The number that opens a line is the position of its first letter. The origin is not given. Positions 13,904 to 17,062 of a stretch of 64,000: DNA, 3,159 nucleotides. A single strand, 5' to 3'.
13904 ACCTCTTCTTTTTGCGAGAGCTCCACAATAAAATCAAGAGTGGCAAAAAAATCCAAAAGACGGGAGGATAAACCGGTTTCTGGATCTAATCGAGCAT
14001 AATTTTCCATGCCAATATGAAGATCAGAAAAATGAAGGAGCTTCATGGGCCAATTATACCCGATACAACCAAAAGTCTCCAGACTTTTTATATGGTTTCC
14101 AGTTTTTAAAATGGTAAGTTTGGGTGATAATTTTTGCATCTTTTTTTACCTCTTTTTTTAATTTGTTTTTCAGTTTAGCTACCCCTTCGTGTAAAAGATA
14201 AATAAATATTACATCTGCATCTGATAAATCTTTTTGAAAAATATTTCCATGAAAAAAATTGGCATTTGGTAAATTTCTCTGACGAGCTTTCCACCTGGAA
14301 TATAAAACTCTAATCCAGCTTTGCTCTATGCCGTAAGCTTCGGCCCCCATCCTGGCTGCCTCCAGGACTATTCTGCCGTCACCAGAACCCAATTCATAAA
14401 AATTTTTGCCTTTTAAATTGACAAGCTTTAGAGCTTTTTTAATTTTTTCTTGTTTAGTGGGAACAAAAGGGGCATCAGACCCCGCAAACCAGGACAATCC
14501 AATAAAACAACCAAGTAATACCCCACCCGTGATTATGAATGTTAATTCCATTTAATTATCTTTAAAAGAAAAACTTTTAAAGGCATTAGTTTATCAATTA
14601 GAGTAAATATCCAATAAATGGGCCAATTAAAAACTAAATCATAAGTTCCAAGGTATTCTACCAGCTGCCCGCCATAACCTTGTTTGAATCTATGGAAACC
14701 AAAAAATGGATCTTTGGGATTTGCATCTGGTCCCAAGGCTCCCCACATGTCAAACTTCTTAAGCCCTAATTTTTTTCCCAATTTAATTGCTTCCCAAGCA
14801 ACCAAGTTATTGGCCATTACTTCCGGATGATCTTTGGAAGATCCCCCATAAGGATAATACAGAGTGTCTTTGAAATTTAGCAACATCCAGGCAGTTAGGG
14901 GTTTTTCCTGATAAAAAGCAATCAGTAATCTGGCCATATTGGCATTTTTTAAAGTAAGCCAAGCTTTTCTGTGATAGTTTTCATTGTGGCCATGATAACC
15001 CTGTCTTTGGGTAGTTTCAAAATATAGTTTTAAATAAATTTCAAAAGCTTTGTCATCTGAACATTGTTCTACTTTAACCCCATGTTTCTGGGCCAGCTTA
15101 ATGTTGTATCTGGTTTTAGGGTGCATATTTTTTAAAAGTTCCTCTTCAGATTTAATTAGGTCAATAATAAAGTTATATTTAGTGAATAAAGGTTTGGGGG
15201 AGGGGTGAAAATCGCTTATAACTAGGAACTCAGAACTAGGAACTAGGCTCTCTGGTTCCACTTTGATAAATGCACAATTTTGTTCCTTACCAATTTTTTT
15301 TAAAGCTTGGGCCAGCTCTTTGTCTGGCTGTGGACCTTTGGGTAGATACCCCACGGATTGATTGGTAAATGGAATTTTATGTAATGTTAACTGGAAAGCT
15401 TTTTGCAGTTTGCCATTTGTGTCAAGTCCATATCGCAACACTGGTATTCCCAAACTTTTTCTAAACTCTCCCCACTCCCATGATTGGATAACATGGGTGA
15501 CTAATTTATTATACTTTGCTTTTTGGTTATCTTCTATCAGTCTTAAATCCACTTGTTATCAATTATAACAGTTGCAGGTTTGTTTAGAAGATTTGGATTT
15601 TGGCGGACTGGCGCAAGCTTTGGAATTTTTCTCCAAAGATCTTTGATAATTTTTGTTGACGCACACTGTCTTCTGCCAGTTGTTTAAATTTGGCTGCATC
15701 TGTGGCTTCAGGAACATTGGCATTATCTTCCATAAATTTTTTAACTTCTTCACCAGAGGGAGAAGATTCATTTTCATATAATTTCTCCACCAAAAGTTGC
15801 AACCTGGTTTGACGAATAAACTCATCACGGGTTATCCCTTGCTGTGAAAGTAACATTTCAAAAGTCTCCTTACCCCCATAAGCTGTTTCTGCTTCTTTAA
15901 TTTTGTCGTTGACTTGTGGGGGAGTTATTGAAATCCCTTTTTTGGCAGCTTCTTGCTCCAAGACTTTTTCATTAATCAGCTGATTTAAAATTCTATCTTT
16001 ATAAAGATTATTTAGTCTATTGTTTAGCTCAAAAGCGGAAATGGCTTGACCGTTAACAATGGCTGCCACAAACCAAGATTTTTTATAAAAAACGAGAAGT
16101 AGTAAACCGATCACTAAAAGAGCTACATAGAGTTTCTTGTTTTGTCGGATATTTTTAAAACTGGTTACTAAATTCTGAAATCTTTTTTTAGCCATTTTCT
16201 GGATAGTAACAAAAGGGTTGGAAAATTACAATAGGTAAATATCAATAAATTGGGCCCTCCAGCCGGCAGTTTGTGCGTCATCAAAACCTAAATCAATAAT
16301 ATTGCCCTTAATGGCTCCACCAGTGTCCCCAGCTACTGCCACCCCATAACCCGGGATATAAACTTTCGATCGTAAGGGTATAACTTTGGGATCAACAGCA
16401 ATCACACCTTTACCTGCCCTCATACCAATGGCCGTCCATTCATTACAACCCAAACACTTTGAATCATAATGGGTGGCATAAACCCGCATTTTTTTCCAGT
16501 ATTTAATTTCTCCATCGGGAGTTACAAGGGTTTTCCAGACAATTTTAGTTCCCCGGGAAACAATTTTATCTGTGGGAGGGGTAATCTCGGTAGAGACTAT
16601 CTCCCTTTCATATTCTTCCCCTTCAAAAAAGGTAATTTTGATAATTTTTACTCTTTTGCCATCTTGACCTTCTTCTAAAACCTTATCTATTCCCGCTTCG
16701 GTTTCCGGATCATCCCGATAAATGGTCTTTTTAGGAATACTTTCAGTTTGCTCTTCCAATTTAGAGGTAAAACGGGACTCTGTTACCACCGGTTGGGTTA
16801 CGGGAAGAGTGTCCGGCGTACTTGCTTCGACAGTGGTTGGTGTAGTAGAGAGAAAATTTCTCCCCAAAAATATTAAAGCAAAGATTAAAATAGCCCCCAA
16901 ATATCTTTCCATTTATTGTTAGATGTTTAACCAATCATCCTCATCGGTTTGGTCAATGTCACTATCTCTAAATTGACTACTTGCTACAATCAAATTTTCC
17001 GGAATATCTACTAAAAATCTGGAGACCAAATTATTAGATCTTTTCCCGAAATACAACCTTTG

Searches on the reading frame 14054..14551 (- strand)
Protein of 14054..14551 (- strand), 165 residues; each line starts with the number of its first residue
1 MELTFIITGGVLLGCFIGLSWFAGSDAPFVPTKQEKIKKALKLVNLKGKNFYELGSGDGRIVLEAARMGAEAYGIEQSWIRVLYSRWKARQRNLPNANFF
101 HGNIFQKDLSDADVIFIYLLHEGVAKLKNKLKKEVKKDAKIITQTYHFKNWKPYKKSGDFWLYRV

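Call 55: search_protein_families(library=pfam, proteins=[window:14054-14551:-], max_evalue=0.001)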
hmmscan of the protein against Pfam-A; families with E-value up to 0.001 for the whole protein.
window:14054-14551:- (165 aa): 3 families
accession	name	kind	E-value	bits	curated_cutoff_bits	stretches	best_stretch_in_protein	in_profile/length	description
PF13847.12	Methyltransf_31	-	3.2e-08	33.8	27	1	47-126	3-90/145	Methyltransferase domain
PF13649.12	Methyltransf_25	-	4.9e-05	24.4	27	1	53-122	3-76/97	Methyltransferase domain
PF08123.19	DOT1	-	0.00022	21.3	23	0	32-78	26-75/205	Histone methylation protein DOT1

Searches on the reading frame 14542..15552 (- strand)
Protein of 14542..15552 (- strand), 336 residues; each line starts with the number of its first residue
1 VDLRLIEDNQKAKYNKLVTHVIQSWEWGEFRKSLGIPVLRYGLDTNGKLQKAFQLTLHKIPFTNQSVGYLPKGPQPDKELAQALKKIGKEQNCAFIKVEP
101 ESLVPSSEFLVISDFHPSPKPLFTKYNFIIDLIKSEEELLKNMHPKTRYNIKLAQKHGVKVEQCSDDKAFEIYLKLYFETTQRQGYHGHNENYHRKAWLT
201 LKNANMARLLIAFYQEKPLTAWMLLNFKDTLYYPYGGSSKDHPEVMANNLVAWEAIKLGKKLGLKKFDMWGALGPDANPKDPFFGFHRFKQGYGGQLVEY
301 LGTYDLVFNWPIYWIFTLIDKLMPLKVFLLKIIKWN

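Call 55: search_protein_families(library=pfam, proteins=[window:14542-15552:-], max_evalue=0.001)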
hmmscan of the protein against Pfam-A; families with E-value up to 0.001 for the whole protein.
window:14542-15552:- (336 aa): 2 families
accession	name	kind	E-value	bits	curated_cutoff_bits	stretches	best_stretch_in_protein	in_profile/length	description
PF02388.22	FemAB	-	2.7e-33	115.8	24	3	125-198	151-224/406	FemAB family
PF13480.13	Acetyltransf_6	-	3.7e-12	47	22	1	147-271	7-136/143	Acetyltransferase (GNAT) domain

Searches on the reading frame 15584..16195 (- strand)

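Call 55: search_protein_families(library=pfam, proteins=[window:15584-16195:-], max_evalue=0.001)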
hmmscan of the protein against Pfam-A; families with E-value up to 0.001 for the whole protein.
window:15584-16195:- (203 aa): 3 families
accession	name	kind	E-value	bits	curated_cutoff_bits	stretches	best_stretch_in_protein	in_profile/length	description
PF13624.11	SurA_N_3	-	6e-16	59.1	27.2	1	65-139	83-161/162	SurA-like N-terminal domain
PF13623.11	SurA_N_2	-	9.3e-09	35.7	28.5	1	14-103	2-123/145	SurA-like N-terminal domain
PF09312.16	SurA_N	-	2.7e-06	28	30.8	1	64-139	41-117/118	SurA N-terminal domain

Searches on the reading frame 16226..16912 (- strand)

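Call 55: search_protein_families(library=pfam, proteins=[window:16226-16912:-], max_evalue=0.001)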
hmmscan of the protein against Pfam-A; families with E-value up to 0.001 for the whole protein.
window:16226-16912:- (228 aa): 2 families
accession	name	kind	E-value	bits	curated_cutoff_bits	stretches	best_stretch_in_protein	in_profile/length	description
PF07501.17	G5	-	6.5e-17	62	23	1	53-123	4-75/75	G5 domain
PF06725.17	3D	-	2.4e-14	53.7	23.8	1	170-227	2-70/72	3D domain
